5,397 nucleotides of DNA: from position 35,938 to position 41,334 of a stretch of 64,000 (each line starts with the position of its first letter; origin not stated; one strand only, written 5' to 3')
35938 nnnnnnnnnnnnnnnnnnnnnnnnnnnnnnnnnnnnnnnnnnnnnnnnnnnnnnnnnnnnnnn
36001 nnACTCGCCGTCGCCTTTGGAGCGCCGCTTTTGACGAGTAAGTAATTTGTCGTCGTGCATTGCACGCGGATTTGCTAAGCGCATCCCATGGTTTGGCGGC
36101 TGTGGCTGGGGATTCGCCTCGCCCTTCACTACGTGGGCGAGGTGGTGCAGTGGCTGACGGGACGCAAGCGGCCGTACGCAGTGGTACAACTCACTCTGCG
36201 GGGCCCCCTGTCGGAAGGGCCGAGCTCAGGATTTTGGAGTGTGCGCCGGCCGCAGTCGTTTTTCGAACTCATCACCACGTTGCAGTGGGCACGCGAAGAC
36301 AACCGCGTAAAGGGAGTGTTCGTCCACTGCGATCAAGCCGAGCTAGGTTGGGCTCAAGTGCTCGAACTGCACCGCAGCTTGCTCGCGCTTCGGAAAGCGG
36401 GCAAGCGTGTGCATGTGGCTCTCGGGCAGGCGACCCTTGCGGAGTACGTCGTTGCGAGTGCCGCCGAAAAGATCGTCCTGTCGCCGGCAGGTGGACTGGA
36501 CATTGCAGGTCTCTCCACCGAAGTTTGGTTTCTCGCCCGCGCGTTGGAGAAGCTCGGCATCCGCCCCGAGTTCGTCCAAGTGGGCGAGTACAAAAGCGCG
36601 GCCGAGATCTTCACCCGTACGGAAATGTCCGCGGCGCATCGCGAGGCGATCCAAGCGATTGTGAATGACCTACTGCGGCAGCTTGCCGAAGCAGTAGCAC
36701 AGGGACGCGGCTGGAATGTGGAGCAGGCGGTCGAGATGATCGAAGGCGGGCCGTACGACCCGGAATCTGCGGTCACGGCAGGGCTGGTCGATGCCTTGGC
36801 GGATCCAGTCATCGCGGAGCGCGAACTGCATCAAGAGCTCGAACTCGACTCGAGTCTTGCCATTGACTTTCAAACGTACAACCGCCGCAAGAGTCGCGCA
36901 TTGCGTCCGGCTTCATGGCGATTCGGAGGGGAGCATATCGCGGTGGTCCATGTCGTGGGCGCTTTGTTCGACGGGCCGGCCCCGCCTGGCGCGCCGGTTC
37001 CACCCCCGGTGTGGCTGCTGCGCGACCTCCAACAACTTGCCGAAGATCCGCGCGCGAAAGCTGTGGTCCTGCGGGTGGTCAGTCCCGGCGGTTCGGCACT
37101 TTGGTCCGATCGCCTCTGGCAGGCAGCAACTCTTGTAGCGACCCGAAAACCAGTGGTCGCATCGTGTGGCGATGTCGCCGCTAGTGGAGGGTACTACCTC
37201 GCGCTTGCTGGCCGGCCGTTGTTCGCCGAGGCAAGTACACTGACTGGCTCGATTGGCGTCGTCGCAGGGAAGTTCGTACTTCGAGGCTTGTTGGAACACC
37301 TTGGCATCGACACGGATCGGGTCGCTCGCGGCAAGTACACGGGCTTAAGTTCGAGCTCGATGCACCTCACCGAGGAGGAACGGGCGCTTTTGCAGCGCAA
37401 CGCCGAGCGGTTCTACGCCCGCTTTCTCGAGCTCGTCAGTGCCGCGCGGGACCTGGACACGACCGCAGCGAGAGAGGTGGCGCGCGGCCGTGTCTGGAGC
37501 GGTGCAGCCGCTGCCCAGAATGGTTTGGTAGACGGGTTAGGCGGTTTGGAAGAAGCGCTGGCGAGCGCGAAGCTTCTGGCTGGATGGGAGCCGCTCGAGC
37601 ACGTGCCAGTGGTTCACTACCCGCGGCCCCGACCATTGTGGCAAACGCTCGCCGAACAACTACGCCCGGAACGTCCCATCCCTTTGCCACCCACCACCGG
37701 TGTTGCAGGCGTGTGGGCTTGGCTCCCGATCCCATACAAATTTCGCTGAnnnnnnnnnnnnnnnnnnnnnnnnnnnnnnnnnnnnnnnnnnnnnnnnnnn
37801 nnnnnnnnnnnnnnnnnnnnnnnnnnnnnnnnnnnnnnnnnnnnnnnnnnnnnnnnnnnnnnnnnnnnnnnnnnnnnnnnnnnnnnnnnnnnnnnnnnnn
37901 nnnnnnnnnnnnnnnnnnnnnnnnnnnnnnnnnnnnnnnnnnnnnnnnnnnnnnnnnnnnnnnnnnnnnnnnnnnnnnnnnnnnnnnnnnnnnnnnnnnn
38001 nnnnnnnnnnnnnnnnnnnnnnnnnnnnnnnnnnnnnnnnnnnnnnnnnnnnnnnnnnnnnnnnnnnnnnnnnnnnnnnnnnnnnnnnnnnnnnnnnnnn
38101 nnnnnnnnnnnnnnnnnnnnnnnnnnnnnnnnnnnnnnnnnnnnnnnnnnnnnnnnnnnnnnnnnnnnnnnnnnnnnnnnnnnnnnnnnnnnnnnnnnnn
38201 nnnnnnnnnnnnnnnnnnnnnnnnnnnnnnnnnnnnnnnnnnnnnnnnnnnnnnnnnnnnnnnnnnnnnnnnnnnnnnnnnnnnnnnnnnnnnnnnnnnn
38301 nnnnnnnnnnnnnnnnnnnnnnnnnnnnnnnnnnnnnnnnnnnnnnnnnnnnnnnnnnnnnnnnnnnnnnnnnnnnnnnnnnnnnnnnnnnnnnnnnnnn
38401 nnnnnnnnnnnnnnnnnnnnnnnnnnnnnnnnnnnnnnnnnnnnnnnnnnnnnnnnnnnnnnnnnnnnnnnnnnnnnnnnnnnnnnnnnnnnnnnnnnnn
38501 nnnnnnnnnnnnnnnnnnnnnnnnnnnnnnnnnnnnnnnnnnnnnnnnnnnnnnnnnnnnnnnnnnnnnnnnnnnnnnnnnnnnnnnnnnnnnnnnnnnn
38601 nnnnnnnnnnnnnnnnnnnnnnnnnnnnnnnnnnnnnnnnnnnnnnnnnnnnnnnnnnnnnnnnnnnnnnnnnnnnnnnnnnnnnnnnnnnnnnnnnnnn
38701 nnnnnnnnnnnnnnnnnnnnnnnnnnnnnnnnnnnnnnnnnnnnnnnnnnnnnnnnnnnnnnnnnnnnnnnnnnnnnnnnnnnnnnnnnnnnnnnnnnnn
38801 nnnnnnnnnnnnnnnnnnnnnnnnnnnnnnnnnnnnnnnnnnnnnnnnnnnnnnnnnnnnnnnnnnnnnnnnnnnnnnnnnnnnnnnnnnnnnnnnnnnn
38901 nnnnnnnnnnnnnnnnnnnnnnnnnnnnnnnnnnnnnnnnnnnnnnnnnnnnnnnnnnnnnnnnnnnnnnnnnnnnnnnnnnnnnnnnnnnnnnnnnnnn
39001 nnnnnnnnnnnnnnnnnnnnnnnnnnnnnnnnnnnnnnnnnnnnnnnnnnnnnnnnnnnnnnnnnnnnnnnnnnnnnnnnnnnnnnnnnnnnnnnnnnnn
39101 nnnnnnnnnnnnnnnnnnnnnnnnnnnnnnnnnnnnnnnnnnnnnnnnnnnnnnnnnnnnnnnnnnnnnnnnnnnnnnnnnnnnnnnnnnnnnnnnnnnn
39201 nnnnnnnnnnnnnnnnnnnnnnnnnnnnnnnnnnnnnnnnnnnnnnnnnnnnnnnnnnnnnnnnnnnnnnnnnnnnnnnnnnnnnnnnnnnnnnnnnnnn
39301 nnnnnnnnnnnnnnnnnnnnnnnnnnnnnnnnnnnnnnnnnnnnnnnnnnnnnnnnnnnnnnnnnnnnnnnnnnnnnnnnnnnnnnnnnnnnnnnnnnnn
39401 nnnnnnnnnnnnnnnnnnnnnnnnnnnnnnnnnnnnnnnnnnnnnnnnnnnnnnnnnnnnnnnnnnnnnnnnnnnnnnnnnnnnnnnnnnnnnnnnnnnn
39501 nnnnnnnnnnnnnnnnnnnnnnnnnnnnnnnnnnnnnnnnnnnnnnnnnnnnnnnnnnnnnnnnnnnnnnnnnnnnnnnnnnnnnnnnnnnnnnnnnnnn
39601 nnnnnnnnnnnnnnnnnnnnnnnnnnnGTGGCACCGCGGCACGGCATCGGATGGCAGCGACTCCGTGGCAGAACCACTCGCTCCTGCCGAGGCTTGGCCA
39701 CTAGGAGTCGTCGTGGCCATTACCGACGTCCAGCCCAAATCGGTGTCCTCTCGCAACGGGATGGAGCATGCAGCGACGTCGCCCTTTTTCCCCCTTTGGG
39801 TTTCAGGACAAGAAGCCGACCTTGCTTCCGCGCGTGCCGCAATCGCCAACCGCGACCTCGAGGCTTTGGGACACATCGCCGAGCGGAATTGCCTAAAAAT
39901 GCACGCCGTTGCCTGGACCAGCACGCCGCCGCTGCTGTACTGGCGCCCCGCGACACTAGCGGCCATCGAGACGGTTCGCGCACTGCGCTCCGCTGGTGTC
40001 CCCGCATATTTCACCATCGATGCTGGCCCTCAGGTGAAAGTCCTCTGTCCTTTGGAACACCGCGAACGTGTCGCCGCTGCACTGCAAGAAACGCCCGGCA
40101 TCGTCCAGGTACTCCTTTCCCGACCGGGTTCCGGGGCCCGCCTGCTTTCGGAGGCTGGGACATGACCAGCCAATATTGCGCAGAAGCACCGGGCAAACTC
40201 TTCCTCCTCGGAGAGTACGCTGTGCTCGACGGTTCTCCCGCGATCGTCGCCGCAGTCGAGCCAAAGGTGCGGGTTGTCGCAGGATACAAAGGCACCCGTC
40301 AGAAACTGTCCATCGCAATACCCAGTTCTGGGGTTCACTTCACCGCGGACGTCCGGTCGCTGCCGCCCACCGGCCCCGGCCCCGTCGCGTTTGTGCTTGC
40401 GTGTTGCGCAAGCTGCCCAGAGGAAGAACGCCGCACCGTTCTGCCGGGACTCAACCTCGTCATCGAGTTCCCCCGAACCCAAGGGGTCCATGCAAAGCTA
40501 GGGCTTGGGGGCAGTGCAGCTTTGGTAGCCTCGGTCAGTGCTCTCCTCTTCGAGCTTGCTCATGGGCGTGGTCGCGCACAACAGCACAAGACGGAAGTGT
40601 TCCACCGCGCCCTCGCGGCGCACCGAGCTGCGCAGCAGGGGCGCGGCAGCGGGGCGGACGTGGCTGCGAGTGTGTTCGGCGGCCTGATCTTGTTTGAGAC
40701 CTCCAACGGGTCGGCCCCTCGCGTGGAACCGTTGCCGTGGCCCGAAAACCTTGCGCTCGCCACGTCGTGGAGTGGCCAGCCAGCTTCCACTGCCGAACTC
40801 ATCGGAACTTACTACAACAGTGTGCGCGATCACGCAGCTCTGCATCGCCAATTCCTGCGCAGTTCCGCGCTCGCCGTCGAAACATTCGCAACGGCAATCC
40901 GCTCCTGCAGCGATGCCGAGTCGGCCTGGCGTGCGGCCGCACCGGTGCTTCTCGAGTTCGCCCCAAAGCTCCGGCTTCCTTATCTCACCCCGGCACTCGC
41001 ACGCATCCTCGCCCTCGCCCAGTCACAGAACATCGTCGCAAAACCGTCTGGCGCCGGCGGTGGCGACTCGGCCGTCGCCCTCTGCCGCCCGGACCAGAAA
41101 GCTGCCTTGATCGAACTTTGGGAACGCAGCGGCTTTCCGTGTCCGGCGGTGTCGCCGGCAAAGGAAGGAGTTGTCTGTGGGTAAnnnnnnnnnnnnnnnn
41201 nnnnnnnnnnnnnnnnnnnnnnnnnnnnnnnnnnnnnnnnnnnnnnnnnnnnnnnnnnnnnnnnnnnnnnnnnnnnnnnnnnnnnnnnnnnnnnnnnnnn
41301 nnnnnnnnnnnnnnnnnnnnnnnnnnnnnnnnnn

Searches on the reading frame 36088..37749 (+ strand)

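Call 64: search_protein_families(library=pfam, proteins=[window:36088-37749:+], max_evalue=0.00001)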
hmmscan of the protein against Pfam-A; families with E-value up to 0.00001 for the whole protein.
window:36088-37749:+ (553 aa): 1 family
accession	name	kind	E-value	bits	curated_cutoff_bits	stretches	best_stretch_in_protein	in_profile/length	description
PF01343.23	Peptidase_S49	-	3.7e-70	235.3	24.9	2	351-499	4-152/154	Peptidase family S49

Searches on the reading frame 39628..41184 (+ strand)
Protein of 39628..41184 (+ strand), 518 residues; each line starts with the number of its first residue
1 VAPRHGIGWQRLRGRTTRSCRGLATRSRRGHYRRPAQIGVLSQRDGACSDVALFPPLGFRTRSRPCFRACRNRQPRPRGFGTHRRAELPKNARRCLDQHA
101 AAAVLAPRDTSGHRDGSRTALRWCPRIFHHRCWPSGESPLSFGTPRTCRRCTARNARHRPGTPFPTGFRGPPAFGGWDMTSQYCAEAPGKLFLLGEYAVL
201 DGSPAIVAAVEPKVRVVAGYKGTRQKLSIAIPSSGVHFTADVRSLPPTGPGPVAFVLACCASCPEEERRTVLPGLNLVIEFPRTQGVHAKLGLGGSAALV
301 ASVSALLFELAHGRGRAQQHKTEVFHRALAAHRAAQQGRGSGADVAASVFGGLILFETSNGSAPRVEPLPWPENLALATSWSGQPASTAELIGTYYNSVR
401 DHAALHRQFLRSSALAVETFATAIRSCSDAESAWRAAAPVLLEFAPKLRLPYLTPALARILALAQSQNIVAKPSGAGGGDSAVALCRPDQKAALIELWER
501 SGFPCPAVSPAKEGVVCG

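Call 72: search_protein_families(library=pfam, proteins=[window:39628-41184:+], max_evalue=0.00001)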
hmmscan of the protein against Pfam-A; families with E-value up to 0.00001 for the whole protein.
window:39628-41184:+ (518 aa): 2 families
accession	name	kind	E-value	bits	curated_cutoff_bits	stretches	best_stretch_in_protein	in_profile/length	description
PF00288.32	GHMP_kinases_N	-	4e-08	33.8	22.3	1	285-352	24-87/87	GHMP kinases N terminal domain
PF08544.19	GHMP_kinases_C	-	1.2e-06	29.2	21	1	440-495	16-75/85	GHMP kinases C terminal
